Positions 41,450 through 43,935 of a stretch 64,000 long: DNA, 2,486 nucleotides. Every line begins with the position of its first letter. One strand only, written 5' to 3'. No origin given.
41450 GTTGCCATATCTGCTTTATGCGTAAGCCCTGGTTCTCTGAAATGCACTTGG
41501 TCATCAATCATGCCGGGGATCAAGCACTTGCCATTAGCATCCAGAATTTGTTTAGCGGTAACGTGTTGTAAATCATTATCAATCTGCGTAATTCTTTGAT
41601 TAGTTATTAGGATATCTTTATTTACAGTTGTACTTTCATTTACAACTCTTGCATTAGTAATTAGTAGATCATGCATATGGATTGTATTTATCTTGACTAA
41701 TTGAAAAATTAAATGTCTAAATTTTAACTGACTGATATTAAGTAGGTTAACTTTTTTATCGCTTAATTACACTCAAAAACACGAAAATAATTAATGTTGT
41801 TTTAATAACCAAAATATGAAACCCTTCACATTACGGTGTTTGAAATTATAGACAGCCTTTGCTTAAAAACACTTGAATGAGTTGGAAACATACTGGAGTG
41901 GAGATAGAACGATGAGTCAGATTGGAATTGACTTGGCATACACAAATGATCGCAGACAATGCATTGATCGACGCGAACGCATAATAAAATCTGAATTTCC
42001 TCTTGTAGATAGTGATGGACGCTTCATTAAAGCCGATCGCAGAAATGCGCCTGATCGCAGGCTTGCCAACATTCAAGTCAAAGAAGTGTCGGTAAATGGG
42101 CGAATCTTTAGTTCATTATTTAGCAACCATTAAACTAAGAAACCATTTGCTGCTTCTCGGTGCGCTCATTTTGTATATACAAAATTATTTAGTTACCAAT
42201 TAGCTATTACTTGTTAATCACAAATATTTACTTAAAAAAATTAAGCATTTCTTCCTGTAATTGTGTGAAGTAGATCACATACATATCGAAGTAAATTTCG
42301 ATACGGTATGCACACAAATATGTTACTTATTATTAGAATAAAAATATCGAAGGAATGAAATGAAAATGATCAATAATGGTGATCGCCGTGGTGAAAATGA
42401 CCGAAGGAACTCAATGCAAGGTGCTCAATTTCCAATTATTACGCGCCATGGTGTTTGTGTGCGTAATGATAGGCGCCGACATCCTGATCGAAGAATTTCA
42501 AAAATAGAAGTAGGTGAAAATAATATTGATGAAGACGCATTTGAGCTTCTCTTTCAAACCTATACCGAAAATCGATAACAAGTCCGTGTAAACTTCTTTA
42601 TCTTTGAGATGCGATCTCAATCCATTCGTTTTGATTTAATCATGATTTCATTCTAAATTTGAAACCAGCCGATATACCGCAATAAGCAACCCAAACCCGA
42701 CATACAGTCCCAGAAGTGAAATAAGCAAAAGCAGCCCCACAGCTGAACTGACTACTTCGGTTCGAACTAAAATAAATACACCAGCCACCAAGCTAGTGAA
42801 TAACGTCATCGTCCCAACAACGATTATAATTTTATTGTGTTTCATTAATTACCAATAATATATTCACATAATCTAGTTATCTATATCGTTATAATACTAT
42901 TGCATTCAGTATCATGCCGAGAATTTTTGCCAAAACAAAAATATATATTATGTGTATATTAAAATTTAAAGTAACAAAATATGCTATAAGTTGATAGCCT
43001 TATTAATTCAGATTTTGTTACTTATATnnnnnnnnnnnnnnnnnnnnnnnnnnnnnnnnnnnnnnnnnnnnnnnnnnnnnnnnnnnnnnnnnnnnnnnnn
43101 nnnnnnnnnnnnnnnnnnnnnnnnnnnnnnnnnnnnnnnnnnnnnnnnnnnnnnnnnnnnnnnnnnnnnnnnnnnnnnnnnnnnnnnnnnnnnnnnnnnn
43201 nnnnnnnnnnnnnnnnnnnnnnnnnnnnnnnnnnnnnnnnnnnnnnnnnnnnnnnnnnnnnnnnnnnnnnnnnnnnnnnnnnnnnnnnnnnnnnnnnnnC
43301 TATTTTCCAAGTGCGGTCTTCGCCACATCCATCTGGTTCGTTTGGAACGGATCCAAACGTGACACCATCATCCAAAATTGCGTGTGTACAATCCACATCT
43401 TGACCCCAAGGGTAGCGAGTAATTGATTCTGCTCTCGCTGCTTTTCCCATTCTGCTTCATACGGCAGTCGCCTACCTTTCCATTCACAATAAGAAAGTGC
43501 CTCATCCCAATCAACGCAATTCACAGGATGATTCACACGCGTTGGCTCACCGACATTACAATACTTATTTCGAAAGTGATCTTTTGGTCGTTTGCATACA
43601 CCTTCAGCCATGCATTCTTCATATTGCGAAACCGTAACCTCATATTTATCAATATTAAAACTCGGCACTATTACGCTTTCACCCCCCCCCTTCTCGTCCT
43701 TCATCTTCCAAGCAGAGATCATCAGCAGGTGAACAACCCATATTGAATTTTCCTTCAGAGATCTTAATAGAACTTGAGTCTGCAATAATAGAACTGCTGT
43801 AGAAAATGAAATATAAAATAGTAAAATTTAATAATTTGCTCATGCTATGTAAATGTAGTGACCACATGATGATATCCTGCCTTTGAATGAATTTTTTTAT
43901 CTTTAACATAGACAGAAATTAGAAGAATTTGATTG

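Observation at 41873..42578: Tandem pair of small basic paralogues built from duplicated DRR-x(3-5)-DRR motifs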

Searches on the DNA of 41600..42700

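Call 42: search_rna_families(source=window, start=41600, end=42700, threshold=evalue, max_evalue=10)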
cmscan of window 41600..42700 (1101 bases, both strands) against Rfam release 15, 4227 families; matches with E-value up to 10: 4.
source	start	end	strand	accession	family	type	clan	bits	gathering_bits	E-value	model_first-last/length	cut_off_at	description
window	42087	42201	-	RF02324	TtnuHACA17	Gene; snRNA; snoRNA; HACA-box;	-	23.1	100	1.7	1-118/118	no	Tetrahymena snoRNA TtnuHACA17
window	42510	42555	+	RF00323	snoR79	Gene; snRNA; snoRNA; CD-box;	-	20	80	0.4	1-65/65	no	Small nucleolar RNA R79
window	42285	42352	+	RF02971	emrB-Lactobacillus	Gene; sRNA;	-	19.1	60.8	5.7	1-66/66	no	emrB-Lactobacillus RNA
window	41893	41956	+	RF00067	SNORD15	Gene; snRNA; snoRNA; CD-box;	CL00045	12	75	7.7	1-146/146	no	Small nucleolar RNA SNORD15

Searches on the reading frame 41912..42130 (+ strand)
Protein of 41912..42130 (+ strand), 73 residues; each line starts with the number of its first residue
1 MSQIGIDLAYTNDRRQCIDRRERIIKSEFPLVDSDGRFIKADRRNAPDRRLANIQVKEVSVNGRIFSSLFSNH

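Call 3: search_protein_families(library=pfam, proteins=[window:41912-42130:+], max_evalue=10)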
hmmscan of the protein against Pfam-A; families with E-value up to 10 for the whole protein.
seq(73 aa): 0 families

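Call 4: search_protein_families(library=ncbifam, proteins=[window:41912-42130:+], max_evalue=10)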
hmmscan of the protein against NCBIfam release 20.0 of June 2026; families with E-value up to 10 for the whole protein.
seq(73 aa): 0 families

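Call 8: find_homologous_proteins(query=window:41912-42130:+, max_evalue=1)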
Query seq(73 aa) (73 aa): 9 proteins with E <= 1 among 9 candidates.
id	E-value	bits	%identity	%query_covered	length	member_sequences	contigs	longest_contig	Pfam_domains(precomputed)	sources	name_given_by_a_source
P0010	7.9e-40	151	100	100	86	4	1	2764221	-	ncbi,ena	-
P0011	1.6e-32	128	86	99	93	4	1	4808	-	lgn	-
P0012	2.6e-29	118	76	99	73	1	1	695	-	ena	-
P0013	2.7e-28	115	79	99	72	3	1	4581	-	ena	-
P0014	6.3e-28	113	80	96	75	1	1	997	-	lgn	-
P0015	4.1e-26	108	75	97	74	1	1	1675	-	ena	-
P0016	7.8e-25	104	70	97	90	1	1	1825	-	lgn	-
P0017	2.7e-24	102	73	90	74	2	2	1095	-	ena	-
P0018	3.1e-22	95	69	97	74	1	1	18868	-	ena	-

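Call 22: search_protein_representatives(alignment_id=A1)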
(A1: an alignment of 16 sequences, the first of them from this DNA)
Query: 16 sequences, 69 profile positions. Proteins with E-value up to 0.001 (for the whole library): 337; up to 1e-10: 30; up to 1e-30: 0. The best 150 are listed.
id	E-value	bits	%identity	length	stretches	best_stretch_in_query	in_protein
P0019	7.6e-21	89.7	-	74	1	1-66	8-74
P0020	3.3e-18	81.3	-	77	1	6-67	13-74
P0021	1.3e-17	79.4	-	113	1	6-68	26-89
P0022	3.3e-17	78.1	-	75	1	6-67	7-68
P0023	6.2e-17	77.2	-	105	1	6-68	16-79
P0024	9.6e-17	76.6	-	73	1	3-65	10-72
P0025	4.2e-16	74.6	-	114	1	7-68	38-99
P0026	6.9e-16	73.9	-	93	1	6-68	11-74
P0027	4.5e-15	71.3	-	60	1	8-66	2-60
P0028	4.9e-14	67.9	-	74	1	3-58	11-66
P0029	5.0e-14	67.9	-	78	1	6-68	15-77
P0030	1.5e-13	66.4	-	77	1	6-55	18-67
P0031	1.9e-13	66.1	-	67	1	5-58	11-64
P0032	2.2e-13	65.9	-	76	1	2-68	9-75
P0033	3.3e-13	65.3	-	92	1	6-66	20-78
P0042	1.9e-11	59.6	-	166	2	2-55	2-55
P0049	1.2e-10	57.1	-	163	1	3-68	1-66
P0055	3.9e-10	55.5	-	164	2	4-47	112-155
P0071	5.1e-09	51.9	-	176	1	6-56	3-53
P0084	2.3e-08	49.8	-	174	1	7-56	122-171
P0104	1.3e-07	47.3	-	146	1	6-52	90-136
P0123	5.3e-07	45.4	-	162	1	10-52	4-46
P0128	6.2e-07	45.2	-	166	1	7-56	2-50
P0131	7.4e-07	44.9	-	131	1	9-50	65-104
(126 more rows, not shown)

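Call 25: search_protein_families(library=pfam, proteins=[P0042, P0071, P0123, P0128, P0049, P0055, P0084, P0104, P0021, P0131], max_evalue=1)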
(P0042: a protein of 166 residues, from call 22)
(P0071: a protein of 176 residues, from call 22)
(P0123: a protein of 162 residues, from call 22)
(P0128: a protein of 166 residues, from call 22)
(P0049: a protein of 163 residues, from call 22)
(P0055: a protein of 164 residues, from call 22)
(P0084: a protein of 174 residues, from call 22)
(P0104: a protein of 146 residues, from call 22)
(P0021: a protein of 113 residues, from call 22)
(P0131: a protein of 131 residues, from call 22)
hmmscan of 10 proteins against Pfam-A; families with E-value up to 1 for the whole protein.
P0042 (166 aa): 2 families
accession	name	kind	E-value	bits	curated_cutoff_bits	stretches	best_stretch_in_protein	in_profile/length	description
PF00498.31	FHA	-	2.3e-13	50.8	20.7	1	82-128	1-49/67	FHA domain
PF16697.10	Yop-YscD_cpl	-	2.7e-05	24.8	33.2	1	78-129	15-67/94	Inner membrane component of T3SS, cytoplasmic domain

P0071 (176 aa): 2 families
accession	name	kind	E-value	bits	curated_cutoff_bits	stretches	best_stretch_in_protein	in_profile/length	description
PF00498.31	FHA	-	1.7e-11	44.8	20.7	1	94-138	3-49/67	FHA domain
PF16697.10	Yop-YscD_cpl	-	0.14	12.9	33.2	1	83-160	10-84/94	Inner membrane component of T3SS, cytoplasmic domain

P0123 (162 aa): 4 families
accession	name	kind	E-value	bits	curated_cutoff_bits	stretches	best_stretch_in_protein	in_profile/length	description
PF00498.31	FHA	-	4.8e-13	49.8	20.7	1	78-124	2-50/67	FHA domain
PF16697.10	Yop-YscD_cpl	-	0.00019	22.1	33.2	1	73-123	15-66/94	Inner membrane component of T3SS, cytoplasmic domain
PF08259.16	Periviscerokin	-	0.2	12.4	15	1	140-147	3-10/11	Periviscerokinin family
PF17528.7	HdcB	-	0.25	11.6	30.4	1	56-146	18-106/174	Histidine decarboxylase maturation protein HdcB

P0128 (166 aa): 2 families
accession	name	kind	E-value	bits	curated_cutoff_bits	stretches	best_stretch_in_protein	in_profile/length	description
PF00498.31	FHA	-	7.8e-13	49.1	20.7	1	77-123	2-49/67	FHA domain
PF16697.10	Yop-YscD_cpl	-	0.00084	20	33.2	1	76-125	19-68/94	Inner membrane component of T3SS, cytoplasmic domain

P0049 (163 aa): 0 families

P0055 (164 aa): 0 families

P0084 (174 aa): 0 families

P0104 (146 aa): 1 family
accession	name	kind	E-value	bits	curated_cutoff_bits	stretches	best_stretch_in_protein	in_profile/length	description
PF09538.15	FYDLN_acid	-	0.048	14.8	23.9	1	39-122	18-95/105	Protein of unknown function (FYDLN_acid)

P0021 (113 aa): 0 families

P0131 (131 aa): 0 families

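Call 49: find_encoding_contigs(protein=P0042, flank=6000, max_places=3)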
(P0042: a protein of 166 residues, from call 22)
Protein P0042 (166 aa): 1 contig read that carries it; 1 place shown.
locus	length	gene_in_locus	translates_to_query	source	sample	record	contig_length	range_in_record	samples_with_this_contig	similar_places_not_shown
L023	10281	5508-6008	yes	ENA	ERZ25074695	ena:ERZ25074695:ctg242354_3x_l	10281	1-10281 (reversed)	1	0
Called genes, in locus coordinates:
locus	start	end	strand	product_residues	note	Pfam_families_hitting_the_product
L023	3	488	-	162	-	?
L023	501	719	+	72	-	-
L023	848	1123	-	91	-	PF02569:Pantoate_ligase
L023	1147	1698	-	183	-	PF02569:Pantoate_ligase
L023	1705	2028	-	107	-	PF01177:Asp_Glu_race, PF02548:Pantoate_transf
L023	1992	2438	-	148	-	PF02548:Pantoate_transf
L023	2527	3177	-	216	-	PF01712:dNK, PF02223:Thymidylate_kin (weak), PF13238:AAA_18, PF13671:AAA_33 (faint)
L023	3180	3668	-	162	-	PF01288:HPPK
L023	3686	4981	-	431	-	PF01743:PolyA_pol, PF12627:PolyA_pol_RNAbd, PF12626:PolyA_pol_arg_C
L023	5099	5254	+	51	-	-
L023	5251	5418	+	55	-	-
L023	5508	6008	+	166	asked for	PF00498:FHA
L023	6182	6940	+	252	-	PF16697:Yop-YscD_cpl, PF00498:FHA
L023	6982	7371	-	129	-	PF01479:S4, PF28601:HSP15_C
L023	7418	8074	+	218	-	PF02798:GST_N, PF13417:GST_N_3, PF13409:GST_N_2, PF00043:GST_C (weak), PF13410:GST_C_2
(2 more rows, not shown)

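Call 50: find_encoding_contigs(protein=P0123, flank=6000, max_places=3)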
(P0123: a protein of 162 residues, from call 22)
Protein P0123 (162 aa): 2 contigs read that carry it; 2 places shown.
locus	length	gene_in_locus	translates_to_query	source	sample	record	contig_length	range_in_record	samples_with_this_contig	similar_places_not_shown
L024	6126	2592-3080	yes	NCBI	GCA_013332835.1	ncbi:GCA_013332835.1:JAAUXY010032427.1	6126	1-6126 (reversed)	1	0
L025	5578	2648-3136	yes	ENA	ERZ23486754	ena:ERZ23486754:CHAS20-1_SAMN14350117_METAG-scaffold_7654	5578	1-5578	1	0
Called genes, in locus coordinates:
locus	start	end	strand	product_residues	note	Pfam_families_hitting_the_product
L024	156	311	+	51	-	-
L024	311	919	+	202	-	-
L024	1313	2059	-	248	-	PF00625:Guanylate_kin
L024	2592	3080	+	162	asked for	PF00498:FHA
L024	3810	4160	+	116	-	-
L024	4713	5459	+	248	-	-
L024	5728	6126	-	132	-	?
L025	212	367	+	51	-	-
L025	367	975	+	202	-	-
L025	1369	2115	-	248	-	PF00625:Guanylate_kin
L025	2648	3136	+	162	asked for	PF00498:FHA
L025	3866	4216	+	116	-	-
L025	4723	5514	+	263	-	-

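Call 83: predict_structure(alignment_id=A7)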
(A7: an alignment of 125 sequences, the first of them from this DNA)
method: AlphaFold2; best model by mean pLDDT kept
length: 73 residues; sequences in the alignment: 125
mean_pLDDT: 75.6   pTM: 0.35
mean pLDDT of the five models: 75.6, 74.5, 73.6, 72.4, 72.2
residues with pLDDT >= 90: 14; 70-90: 32; 50-70: 24; < 50: 3
segments of 3 or more residues with pLDDT < 50: none
pLDDT, mean of each block of 10 residues (from residue 1): 51 68 84 94 70 76 89 68
secondary structure, 60 per line:
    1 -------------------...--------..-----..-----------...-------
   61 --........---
elements in order: H63-70

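Call 86: search_protein_families(library=padloc, proteins=[window:41912-42130:+], max_evalue=1)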
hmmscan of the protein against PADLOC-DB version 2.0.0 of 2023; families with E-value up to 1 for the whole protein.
seq(73 aa): 0 families

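Call 87: search_protein_families(library=phrogs, proteins=[window:41912-42130:+], max_evalue=1)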
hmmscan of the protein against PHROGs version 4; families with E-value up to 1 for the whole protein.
seq(73 aa): 1 family
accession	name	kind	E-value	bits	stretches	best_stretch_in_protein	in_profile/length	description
phrog_29454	-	unknown function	0.28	11.8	1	26-59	67-101/177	-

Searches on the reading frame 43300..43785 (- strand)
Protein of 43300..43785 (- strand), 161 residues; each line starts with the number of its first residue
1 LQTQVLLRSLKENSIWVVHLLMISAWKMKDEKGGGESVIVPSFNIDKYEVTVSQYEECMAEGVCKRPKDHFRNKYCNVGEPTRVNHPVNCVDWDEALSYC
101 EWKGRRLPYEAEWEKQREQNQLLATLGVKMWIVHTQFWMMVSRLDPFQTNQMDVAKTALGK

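Call 65: search_protein_families(library=pfam, proteins=[window:43300-43785:-], max_evalue=0.001)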
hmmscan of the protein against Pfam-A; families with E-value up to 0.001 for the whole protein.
window:43300-43785:- (161 aa): 1 family
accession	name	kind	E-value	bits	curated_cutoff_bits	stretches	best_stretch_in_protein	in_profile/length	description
PF03781.23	FGE-sulfatase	-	2.6e-20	73.6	23.3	1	30-115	24-120/255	Sulfatase-modifying factor enzyme 1-like domain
